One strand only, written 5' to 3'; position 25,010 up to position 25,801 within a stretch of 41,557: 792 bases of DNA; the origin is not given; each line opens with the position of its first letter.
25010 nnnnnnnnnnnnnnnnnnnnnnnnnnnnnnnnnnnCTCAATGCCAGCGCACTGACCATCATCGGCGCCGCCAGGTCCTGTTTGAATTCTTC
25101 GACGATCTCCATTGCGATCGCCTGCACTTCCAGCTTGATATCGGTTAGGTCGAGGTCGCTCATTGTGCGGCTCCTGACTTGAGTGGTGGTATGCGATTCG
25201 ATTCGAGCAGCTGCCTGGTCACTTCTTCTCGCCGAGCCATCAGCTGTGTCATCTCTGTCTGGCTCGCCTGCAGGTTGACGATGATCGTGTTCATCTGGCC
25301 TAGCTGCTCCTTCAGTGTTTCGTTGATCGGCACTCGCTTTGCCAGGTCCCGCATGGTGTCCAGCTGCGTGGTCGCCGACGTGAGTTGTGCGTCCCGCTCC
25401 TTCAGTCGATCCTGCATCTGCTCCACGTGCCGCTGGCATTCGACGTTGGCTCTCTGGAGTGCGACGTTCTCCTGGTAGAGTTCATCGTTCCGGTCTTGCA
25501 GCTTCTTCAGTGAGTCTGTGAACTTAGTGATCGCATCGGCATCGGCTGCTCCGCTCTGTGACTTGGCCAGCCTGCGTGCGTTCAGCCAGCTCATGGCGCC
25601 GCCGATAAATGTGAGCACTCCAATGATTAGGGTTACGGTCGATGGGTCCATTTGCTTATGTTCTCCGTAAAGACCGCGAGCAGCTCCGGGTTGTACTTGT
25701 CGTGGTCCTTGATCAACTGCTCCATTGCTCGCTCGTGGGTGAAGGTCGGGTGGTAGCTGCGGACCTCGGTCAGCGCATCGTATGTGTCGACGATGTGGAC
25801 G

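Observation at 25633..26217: Stand-alone HD-GYP phosphodiesterase gene translationally coupled to the portal gene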

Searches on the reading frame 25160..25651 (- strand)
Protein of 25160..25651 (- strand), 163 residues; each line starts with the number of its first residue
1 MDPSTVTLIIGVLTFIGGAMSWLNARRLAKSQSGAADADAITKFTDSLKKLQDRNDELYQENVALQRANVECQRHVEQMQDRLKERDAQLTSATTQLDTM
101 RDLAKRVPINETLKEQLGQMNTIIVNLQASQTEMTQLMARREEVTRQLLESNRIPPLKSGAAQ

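Call 3: search_protein_families(library=pfam, proteins=[window:25160-25651:-], max_evalue=0.01)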
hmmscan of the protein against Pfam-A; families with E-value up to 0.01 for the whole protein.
window:25160-25651:- (163 aa): 4 families
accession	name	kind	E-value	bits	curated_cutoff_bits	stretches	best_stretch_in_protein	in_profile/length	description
PF25566.1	RIMB1_N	-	0.00064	20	28.5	1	42-98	8-61/129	RIMB1-like, N-terminal domain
PF15619.11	Lebercilin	-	0.0016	18.5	34.3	0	39-137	46-147/193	Ciliary protein causing Leber congenital amaurosis disease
PF07200.18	Mod_r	-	0.0023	18.4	30.1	1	39-99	16-79/146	Modifier of rudimentary (Mod(r)) protein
PF03194.20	LUC7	-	0.0071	16.6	33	1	57-150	79-174/246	LUC7 N_terminus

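Call 11: search_protein_families(library=phrogs, proteins=[window:25160-25651:-], max_evalue=0.001)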
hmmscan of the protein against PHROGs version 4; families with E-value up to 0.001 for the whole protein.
window:25160-25651:- (163 aa): 1 family
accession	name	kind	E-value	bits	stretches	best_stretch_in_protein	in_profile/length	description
phrog_1009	-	unknown function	1.4e-07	32.5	1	5-101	10-96/103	-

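Call 94: search_protein_families(library=padloc, proteins=[window:25160-25651:-], max_evalue=0.01)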
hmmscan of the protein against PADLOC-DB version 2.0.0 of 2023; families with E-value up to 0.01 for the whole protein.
window:25160-25651:- (163 aa): 10 families
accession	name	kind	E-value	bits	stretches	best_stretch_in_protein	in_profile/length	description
PDLC02667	DndD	-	0.00038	17.3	1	29-153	343-468/657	DndD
PDLC03841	LeoBC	-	0.0011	16.2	1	9-140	464-593/601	-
PDLC02754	PbeC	-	0.0012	15.5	1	50-147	358-456/646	PbeC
PDLC03868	LmuB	-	0.0012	15.2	1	31-147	317-429/1035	-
PDLC02756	PbeC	-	0.0029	14.7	1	44-150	370-474/643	PbeC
PDLC00516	JetC1|JetC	-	0.0031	13.6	1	39-151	267-382/1098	DUF3584 domain; MukB-like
PDLC02741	PbeC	-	0.004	13.7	1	32-140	357-464/644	PbeC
PDLC00582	JetC3|JetC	-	0.0078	12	1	40-153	494-608/1472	DUF3584 domain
PDLC03859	LmuB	-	0.0085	13.3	1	39-150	353-460/611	-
PDLC00580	JetC3|JetC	-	0.0085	12.3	1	43-148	253-356/1068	DUF3584 domain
